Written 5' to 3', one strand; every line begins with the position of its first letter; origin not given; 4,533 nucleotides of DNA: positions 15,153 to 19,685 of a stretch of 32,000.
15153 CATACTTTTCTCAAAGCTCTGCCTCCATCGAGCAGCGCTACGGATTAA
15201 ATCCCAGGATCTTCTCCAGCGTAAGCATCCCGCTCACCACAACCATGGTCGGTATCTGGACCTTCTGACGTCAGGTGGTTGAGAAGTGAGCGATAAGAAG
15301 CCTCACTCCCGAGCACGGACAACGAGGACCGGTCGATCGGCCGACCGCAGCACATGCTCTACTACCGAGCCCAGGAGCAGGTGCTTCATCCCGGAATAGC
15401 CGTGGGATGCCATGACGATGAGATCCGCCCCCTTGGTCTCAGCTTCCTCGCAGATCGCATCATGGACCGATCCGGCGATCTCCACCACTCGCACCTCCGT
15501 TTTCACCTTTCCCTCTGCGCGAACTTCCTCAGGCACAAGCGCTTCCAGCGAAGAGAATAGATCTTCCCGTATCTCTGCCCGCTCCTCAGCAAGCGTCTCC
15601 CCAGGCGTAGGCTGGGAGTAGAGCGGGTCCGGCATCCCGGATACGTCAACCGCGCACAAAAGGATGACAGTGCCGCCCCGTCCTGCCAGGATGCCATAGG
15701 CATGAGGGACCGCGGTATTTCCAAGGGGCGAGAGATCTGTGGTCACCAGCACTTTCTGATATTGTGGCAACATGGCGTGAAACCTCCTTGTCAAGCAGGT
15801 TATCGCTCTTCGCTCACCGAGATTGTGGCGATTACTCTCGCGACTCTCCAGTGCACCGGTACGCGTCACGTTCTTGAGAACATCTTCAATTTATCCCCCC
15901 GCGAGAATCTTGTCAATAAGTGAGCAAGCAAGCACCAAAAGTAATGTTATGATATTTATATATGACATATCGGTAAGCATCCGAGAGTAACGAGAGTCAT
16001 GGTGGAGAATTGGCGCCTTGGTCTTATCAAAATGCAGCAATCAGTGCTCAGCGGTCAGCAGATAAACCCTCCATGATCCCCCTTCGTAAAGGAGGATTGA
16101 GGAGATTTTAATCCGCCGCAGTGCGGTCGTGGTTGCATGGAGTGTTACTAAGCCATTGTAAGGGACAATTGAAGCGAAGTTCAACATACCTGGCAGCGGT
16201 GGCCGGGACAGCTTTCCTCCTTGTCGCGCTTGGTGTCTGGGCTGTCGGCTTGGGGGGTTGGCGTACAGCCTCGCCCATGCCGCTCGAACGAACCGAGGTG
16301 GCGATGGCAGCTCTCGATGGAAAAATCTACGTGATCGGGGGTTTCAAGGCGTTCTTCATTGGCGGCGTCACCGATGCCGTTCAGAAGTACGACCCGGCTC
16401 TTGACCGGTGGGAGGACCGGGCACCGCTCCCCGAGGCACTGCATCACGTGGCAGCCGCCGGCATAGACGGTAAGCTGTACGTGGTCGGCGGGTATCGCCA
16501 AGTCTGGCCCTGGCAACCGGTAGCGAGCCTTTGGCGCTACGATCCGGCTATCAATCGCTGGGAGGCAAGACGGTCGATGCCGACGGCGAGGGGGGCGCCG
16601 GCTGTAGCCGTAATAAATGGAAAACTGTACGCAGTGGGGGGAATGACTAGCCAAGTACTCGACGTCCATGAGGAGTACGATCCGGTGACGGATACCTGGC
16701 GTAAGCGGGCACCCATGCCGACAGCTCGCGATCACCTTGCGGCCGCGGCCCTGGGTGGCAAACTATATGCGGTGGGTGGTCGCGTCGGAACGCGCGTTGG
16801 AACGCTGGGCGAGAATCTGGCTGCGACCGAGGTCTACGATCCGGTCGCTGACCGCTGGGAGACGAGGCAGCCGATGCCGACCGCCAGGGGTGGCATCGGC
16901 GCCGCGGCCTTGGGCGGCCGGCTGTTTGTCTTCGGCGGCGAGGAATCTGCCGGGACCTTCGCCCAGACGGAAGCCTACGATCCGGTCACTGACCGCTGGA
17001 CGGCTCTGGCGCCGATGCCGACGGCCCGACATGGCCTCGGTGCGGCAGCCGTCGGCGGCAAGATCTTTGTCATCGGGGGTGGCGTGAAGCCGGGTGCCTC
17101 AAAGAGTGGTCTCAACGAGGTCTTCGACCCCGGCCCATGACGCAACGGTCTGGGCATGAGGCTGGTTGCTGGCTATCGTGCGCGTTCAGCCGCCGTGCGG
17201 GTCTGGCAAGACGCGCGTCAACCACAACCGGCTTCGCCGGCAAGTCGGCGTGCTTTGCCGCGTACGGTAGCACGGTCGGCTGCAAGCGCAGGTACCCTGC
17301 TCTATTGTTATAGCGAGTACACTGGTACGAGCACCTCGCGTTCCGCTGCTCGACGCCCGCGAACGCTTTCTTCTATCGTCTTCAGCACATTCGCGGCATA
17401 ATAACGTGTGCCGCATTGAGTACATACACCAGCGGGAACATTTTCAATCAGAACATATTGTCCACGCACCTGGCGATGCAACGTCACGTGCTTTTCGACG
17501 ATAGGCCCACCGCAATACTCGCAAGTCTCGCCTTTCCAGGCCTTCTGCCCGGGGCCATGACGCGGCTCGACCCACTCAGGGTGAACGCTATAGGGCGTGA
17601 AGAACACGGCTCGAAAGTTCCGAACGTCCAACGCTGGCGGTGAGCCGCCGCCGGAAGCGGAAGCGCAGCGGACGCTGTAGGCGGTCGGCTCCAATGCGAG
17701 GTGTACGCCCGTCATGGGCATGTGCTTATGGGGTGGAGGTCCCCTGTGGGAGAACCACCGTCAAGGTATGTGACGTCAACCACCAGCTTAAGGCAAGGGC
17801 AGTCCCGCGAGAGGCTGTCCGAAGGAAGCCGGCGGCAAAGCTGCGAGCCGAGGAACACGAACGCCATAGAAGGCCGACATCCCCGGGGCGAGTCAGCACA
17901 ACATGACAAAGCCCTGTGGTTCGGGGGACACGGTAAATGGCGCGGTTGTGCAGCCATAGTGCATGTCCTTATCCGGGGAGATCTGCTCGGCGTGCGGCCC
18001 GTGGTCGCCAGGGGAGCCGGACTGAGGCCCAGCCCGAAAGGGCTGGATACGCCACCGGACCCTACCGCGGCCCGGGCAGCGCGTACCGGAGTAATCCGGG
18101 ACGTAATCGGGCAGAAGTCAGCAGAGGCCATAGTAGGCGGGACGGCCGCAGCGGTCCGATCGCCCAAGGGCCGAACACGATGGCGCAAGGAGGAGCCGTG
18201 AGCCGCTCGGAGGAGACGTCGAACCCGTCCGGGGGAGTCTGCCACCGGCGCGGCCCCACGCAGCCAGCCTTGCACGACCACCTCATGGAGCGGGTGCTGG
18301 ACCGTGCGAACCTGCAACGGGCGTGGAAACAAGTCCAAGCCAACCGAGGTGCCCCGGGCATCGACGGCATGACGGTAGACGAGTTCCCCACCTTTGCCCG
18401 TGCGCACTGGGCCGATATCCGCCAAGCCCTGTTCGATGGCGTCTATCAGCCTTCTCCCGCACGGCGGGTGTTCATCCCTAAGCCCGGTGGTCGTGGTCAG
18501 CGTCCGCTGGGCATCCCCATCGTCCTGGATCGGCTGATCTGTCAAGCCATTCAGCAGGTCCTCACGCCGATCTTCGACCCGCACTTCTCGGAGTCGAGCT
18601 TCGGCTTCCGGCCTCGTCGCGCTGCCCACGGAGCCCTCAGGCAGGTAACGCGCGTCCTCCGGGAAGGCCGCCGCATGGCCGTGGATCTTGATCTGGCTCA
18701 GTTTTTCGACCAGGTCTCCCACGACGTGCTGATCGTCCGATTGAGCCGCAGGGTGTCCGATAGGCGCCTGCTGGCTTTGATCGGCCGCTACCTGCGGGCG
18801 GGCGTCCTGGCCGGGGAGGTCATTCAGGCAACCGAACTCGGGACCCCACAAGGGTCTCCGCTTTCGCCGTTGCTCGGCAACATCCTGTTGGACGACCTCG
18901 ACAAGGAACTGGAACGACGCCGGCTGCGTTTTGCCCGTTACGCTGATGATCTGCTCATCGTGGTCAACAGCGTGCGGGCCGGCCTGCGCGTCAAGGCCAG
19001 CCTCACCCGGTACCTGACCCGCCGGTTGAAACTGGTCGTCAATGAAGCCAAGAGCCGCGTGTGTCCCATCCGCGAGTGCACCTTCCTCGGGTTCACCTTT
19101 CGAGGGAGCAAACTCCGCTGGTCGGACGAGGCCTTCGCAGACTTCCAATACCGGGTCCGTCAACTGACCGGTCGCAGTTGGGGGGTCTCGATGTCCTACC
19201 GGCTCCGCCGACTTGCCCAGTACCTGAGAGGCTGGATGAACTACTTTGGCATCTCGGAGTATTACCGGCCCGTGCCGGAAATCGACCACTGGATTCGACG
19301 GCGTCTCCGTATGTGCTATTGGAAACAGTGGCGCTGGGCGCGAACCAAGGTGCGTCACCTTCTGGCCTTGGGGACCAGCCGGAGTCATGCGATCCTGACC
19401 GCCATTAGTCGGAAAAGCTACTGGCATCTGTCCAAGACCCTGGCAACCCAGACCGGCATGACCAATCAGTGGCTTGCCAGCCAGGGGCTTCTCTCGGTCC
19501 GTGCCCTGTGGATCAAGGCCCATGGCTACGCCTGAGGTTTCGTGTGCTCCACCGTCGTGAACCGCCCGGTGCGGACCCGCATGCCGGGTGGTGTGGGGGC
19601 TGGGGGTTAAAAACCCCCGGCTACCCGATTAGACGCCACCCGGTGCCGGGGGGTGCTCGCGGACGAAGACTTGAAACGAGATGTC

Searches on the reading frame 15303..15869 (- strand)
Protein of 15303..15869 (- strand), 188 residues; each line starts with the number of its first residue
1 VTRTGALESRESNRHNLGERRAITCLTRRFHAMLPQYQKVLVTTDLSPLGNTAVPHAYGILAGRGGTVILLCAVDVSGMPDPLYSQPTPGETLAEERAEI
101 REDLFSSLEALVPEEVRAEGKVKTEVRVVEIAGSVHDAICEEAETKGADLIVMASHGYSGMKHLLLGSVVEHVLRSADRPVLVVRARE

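Call 10: search_protein_families(library=pfam, proteins=[window:15303-15869:-], max_evalue=0.01)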
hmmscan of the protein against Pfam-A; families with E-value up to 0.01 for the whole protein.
window:15303-15869:- (188 aa): 1 family
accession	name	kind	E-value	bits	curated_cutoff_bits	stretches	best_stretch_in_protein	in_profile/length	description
PF00582.32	Usp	-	3.4e-30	105.9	24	1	37-185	2-141/141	Universal stress protein family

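Call 12: find_encoding_contigs(protein=window:15303-15869:-, flank=6000, max_places=6)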
Protein window:15303-15869:- (188 aa): no gene with exactly this product is on record in the collection.

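Call 22: find_homologous_proteins(query=window:15303-15869:-, max_evalue=1e-30)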
Query window:15303-15869:- (188 aa): 128 proteins with E <= 1e-30 among 925 candidates; the best 120 are listed.
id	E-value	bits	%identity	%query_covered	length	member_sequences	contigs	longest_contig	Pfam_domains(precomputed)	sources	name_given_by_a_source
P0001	1.5e-89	316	95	82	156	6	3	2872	PF00582.33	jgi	jgi:nucleotide-binding universal stress UspA family protein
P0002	5.5e-85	301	90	83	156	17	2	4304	PF00582.33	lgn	-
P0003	1.6e-82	293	88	83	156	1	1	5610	PF00582.33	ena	-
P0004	2.2e-82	293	90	82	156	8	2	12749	PF00582.33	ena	-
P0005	1.1e-81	291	89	81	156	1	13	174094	PF00582.33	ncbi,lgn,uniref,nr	ncbi:UspA protein [Candidatus Methylomirabilis lanthanidiphila]|uniref:UspA protein n=1 Tax=Candidat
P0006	2.9e-81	289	85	83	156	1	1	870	PF00582.33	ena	-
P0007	3.1e-81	289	88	83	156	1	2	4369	PF00582.33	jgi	jgi:nucleotide-binding universal stress UspA family protein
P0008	3.6e-81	289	86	83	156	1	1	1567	PF00582.33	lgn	-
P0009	3.5e-80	286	84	83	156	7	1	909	PF00582.33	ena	-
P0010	2.0e-79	283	85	83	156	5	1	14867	PF00582.33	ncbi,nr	ncbi:MAG: universal stress protein [candidate division NC10 bacterium]|nr:universal stress protein [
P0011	2.1e-79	283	85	82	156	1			PF00582.33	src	-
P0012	3.5e-79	282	84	83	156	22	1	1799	PF00582.33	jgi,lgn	jgi:nucleotide-binding universal stress UspA family protein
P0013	8.4e-79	281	85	83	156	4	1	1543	PF00582.33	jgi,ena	-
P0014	1.1e-78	281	84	82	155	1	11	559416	PF00582.33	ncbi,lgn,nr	ncbi:MAG: universal stress protein [Candidatus Methylomirabilota bacterium]|nr:universal stress prot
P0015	8.5e-78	278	83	83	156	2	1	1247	PF00582.33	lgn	-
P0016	3.5e-77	276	82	83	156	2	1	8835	PF00582.33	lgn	-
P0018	3.9e-75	269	80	82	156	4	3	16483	PF00582.33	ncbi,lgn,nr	ncbi:MAG: universal stress protein [Candidatus Methylomirabilota bacterium]|nr:MAG: universal stress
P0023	5.2e-68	246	76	82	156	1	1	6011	PF00582.33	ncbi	-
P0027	2.9e-65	237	71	83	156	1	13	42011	PF00582.33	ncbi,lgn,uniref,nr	ncbi:universal stress protein [Candidatus Methylomirabilis sp.]|uniref:Universal stress protein n=1 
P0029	5.8e-64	233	69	83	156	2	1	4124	PF00582.33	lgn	-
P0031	1.6e-62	228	72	83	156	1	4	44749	PF00582.33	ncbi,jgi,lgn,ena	-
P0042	3.1e-54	201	66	83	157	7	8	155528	PF00582.33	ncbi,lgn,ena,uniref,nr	ncbi:hypothetical protein CLG94_04210 [Candidatus Methylomirabilis limnetica]|uniref:UspA domain-con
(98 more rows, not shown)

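Call 25: find_encoding_contigs(protein=P0005, flank=4000, max_places=2)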
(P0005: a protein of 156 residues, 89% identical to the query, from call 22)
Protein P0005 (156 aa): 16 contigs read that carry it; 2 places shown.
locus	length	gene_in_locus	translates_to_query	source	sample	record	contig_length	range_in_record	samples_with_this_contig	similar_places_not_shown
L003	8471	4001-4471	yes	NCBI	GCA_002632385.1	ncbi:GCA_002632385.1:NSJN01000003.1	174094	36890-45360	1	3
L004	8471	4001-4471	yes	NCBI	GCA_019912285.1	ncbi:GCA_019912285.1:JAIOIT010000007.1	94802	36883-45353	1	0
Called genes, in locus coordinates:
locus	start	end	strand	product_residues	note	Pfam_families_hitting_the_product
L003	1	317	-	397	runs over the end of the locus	PF00890:FAD_binding_2 (weak), PF01266:DAO (weak), PF01494:FAD_binding_3, PF03486:HI0933_like (faint), PF07992:Pyr_redox_2 (weak), PF12831:FAD_oxidored, PF13450:NAD_binding_8 (weak), PF22578:GGR_cat (weak), +2 more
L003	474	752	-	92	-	PF02583:Trns_repr_metal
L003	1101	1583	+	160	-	PF18863:AbiJ_NTD4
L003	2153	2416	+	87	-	PF04255:DUF433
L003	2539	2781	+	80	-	PF18480:DUF5615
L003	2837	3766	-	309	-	-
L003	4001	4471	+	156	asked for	PF00582:Usp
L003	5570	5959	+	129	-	PF06103:DUF948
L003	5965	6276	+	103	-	PF12732:YtxH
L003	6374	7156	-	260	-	PF00459:Inositol_P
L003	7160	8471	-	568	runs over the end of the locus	PF02554:CstA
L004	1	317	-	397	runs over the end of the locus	PF00890:FAD_binding_2 (weak), PF01266:DAO (weak), PF01494:FAD_binding_3, PF03486:HI0933_like (faint), PF07992:Pyr_redox_2 (weak), PF12831:FAD_oxidored, PF13450:NAD_binding_8 (weak), PF22578:GGR_cat (weak), +2 more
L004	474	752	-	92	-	PF02583:Trns_repr_metal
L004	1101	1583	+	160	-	PF18863:AbiJ_NTD4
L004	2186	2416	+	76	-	PF04255:DUF433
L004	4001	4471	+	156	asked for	PF00582:Usp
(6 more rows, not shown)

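Call 26: find_encoding_contigs(protein=P0014, flank=4000, max_places=2)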
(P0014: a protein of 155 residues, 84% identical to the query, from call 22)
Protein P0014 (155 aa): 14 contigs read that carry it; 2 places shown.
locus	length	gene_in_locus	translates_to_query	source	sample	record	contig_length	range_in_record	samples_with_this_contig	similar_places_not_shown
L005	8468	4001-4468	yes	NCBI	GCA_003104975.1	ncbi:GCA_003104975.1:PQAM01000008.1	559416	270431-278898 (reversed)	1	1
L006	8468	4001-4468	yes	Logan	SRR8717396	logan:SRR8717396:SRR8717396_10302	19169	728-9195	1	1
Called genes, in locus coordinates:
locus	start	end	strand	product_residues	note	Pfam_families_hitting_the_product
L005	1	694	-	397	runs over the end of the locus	PF00890:FAD_binding_2 (weak), PF01266:DAO (weak), PF01494:FAD_binding_3, PF03486:HI0933_like (faint), PF07992:Pyr_redox_2 (weak), PF12831:FAD_oxidored, PF13450:NAD_binding_8 (weak), PF22578:GGR_cat (weak)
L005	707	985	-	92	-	PF02583:Trns_repr_metal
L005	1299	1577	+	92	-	PF10387:DUF2442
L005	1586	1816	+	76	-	PF04255:DUF433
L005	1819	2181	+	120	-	PF18478:PIN_10 (weak), PF18480:DUF5615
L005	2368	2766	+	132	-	PF07681:DoxX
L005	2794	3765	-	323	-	-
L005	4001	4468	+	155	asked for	PF00582:Usp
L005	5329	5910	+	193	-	PF06103:DUF948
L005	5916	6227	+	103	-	PF12732:YtxH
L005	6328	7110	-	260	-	PF00459:Inositol_P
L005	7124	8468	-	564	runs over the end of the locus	PF02554:CstA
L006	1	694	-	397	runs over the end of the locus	PF00890:FAD_binding_2 (weak), PF01266:DAO (weak), PF01494:FAD_binding_3, PF03486:HI0933_like (faint), PF07992:Pyr_redox_2 (weak), PF12831:FAD_oxidored, PF13450:NAD_binding_8 (weak), PF22578:GGR_cat (weak)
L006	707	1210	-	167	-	PF02583:Trns_repr_metal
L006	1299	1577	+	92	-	PF10387:DUF2442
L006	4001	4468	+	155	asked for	PF00582:Usp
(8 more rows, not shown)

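Call 27: find_encoding_contigs(protein=P0018, flank=4000, max_places=2)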
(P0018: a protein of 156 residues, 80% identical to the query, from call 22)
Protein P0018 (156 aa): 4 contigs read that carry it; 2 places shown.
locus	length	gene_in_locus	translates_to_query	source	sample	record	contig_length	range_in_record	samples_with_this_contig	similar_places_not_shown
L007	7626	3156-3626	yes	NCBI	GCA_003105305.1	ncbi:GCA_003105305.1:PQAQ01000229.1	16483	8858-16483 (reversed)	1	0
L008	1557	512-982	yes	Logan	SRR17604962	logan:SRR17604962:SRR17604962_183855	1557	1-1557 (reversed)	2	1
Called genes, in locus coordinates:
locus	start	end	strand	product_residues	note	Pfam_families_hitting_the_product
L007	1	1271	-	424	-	PF04945:YHS, PF00403:HMA, PF00122:E1-E2_ATPase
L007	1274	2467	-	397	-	PF01266:DAO (faint), PF01494:FAD_binding_3, PF04820:Trp_halogenase (faint), PF07992:Pyr_redox_2 (weak), PF12831:FAD_oxidored (weak)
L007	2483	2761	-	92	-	PF02583:Trns_repr_metal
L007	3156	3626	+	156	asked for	PF00582:Usp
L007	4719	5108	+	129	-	PF06103:DUF948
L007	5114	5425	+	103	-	PF12732:YtxH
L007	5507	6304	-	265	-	PF00459:Inositol_P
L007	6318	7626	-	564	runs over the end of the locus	PF02554:CstA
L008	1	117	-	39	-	?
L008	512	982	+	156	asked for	PF00582:Usp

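Call 28: find_encoding_contigs(protein=P0027, flank=4000, max_places=2)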
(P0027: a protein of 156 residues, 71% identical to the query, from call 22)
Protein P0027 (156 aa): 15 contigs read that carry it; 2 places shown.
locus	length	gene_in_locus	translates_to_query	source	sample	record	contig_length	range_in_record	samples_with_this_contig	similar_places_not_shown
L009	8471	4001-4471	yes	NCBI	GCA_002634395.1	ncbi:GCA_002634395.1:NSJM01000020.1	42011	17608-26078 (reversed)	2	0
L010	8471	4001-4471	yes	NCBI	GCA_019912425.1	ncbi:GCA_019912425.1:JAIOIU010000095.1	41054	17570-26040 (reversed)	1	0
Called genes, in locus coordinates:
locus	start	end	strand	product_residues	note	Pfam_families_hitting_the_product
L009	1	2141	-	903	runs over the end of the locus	PF04945:YHS, PF00403:HMA, PF00122:E1-E2_ATPase, PF00702:Hydrolase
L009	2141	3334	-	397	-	PF00890:FAD_binding_2 (weak), PF01134:GIDA (weak), PF01266:DAO, PF01494:FAD_binding_3, PF03486:HI0933_like (faint), PF07992:Pyr_redox_2 (weak), PF12831:FAD_oxidored, PF13450:NAD_binding_8 (weak), +1 more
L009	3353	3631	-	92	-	PF02583:Trns_repr_metal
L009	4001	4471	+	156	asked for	PF00582:Usp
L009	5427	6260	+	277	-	PF00561:Abhydrolase_1, PF12146:Hydrolase_4, PF12697:Abhydrolase_6, PF12695:Abhydrolase_5 (faint), PF08386:Abhydrolase_4 (weak)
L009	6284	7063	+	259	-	PF13527:Acetyltransf_9 (weak), PF00583:Acetyltransf_1, PF13673:Acetyltransf_10, PF08445:FR47, PF13508:Acetyltransf_7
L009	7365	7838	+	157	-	PF01475:FUR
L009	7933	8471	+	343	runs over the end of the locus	PF13531:SBP_bac_11, PF01547:SBP_bac_1, PF13416:SBP_bac_8, PF13343:SBP_bac_6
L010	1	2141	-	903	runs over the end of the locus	PF04945:YHS, PF00403:HMA, PF00122:E1-E2_ATPase, PF00702:Hydrolase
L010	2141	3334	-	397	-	PF00890:FAD_binding_2 (weak), PF01134:GIDA (weak), PF01266:DAO, PF01494:FAD_binding_3, PF03486:HI0933_like (faint), PF07992:Pyr_redox_2 (weak), PF12831:FAD_oxidored, PF13450:NAD_binding_8 (weak), +1 more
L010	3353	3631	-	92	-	PF02583:Trns_repr_metal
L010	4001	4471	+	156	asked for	PF00582:Usp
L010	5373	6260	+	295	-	PF00561:Abhydrolase_1, PF12146:Hydrolase_4, PF12697:Abhydrolase_6, PF12695:Abhydrolase_5 (faint), PF08386:Abhydrolase_4 (weak)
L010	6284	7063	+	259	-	PF13527:Acetyltransf_9 (weak), PF00583:Acetyltransf_1, PF13673:Acetyltransf_10, PF08445:FR47, PF13508:Acetyltransf_7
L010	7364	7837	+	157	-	PF01475:FUR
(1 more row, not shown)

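Call 34: find_encoding_contigs(protein=P0010, flank=2500, max_places=1)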
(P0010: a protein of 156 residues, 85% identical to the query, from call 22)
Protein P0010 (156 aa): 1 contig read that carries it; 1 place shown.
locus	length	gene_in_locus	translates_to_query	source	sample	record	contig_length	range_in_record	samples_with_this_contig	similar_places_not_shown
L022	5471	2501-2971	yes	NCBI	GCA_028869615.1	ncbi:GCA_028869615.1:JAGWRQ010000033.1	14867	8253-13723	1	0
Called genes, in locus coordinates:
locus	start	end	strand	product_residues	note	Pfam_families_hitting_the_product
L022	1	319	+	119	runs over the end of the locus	PF09509:Hypoth_Ymh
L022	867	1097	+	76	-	-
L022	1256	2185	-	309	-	-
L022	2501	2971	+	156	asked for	PF00582:Usp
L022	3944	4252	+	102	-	PF03992:ABM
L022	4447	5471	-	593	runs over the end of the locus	PF00664:ABC_membrane, PF00005:ABC_tran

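Call 35: find_encoding_contigs(protein=P0016, flank=2500, max_places=1)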
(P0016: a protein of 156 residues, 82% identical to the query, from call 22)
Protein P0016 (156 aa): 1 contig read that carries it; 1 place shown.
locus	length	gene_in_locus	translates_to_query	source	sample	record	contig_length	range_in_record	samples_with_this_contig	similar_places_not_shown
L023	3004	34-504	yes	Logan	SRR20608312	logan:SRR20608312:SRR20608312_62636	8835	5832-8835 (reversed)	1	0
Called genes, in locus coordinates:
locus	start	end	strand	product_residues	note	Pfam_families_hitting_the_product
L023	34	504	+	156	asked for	PF00582:Usp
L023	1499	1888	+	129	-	PF06103:DUF948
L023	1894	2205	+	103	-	PF12732:YtxH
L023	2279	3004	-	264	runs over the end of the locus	PF00459:Inositol_P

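Call 36: find_encoding_contigs(protein=P0023, flank=2500, max_places=1)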
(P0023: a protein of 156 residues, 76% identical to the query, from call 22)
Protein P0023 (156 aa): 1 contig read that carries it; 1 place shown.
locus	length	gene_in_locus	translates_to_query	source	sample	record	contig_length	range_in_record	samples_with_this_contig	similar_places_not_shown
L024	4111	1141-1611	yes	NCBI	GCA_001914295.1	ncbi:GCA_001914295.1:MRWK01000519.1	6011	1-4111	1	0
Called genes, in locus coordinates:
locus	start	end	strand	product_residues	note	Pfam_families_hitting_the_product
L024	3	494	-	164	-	?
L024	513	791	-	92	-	PF02583:Trns_repr_metal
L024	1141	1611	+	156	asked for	PF00582:Usp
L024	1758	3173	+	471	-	PF00581:Rhodanese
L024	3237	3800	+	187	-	PF02566:OsmC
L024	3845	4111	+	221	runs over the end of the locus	PF02771:Acyl-CoA_dh_N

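Call 37: find_encoding_contigs(protein=P0031, flank=2500, max_places=1)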
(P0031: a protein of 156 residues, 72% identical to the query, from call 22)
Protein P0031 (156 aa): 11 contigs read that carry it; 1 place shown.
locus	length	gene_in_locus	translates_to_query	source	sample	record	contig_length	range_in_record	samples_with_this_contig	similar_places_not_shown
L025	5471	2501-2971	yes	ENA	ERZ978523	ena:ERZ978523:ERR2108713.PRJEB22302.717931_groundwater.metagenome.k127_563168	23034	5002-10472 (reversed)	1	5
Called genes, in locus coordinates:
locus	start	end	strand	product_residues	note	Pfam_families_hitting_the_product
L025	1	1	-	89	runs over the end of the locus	-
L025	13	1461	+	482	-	PF00224:PK, PF02887:PK_C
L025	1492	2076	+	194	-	PF04391:DUF533 (faint)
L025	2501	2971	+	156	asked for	PF00582:Usp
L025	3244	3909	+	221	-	PF01972:SDH_protease (weak), PF25145:NfeD1b_N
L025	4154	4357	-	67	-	-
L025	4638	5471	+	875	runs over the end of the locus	PF00690:Cation_ATPase_N, PF00122:E1-E2_ATPase, PF00702:Hydrolase, PF12710:HAD (faint), PF13246:Cation_ATPase, PF00689:Cation_ATPase_C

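Call 38: find_encoding_contigs(protein=P0042, flank=2500, max_places=1)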
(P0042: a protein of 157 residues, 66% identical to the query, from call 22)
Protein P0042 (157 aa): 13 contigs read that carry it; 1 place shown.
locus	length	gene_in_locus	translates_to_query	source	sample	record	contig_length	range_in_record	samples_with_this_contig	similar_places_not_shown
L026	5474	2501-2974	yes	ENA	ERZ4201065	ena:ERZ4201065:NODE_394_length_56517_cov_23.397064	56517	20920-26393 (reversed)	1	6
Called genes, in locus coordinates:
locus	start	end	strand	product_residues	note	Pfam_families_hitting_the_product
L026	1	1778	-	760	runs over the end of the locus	PF02359:CDC48_N, PF02933:CDC48_2, PF13191:AAA_16 (weak), PF00004:AAA, PF05496:RuvB_N (weak), PF17862:AAA_lid_3, PF00004:AAA, PF17862:AAA_lid_3, +21 more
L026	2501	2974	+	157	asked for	PF00582:Usp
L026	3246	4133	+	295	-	PF00581:Rhodanese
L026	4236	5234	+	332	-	PF01087:GalP_UDP_transf, PF01230:HIT (faint), PF02744:GalP_UDP_tr_C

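Call 84: find_encoding_contigs(protein=P0029, flank=3500, max_places=2)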
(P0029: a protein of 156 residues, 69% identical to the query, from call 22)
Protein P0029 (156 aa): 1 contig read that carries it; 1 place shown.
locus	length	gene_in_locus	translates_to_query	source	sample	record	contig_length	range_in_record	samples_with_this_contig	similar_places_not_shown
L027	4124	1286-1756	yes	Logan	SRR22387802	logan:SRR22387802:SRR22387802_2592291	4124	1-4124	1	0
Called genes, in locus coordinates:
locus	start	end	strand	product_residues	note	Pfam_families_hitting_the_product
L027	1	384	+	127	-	?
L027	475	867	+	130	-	-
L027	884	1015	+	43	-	-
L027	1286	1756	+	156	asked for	PF00582:Usp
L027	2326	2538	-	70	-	-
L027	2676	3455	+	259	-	PF13527:Acetyltransf_9 (weak), PF00583:Acetyltransf_1, PF13673:Acetyltransf_10, PF08445:FR47, PF13508:Acetyltransf_7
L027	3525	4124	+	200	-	?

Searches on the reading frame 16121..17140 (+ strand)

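Call 10: search_protein_families(library=pfam, proteins=[window:16121-17140:+], max_evalue=0.01)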
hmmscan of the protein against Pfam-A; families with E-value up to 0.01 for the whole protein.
window:16121-17140:+ (339 aa): 12 families
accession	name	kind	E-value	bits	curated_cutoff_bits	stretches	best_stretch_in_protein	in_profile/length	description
PF01344.31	Kelch_1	-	5.7e-65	214.8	20.1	6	157-200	2-46/46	Kelch motif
PF13964.12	Kelch_6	-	4.8e-43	144.2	25.3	5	111-157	6-50/50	Kelch motif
PF07646.21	Kelch_2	-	4.5e-35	118.2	21.3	5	107-148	2-42/48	Kelch motif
PF25210.1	Kelch_FKB95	-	1.2e-34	120.6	70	4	47-124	70-149/268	FKB95, Kelch-repeats domain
PF24681.1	Kelch_KLHDC2_KLHL20_DRC7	-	7.8e-32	110.8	50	2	51-220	45-221/221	KLHDC2/KLHL20/DRC7 Kelch-repeats domain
PF13415.12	Kelch_3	-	1e-23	83.4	22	1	265-309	1-46/48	Galactose oxidase, central domain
PF13418.12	Kelch_4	-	1.4e-23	83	21.6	1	262-301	8-49/49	Galactose oxidase, central domain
PF24996.1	NANM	-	5.4e-20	72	45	4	47-126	43-126/350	N-acetylneuraminate epimerase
PF24981.1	Beta-prop_ATRN-LZTR1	-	1.5e-17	64.3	50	2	51-274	34-280/289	Attractin/LZTR1 beta-propeller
PF13854.13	Kelch_HCF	-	5.6e-08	32.9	113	0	163-275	197-326/345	Host cell factor, Kelch-repeats domain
PF19755.4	DUF6242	-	1.7e-05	25.2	29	0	140-220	123-206/217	Domain of unknown function (DUF6242)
PF25528.1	DUF7917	-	0.0043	17.4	27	0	199-219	32-51/68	Domain of unknown function (DUF7917)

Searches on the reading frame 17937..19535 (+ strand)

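Call 81: search_protein_families(library=pfam, proteins=[window:17937-19535:+], max_evalue=0.001)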
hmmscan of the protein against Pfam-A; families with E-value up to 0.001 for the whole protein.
window:17937-19535:+ (532 aa): 2 families
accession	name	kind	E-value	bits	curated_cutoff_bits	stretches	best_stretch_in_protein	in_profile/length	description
PF00078.32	RVT_1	-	3.1e-33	115.6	29.6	1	180-388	1-205/205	Reverse transcriptase (RNA-dependent DNA polymerase)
PF08388.16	GIIM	-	1.2e-18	67.3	23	1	403-473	4-74/80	Group II intron, maturase-specific domain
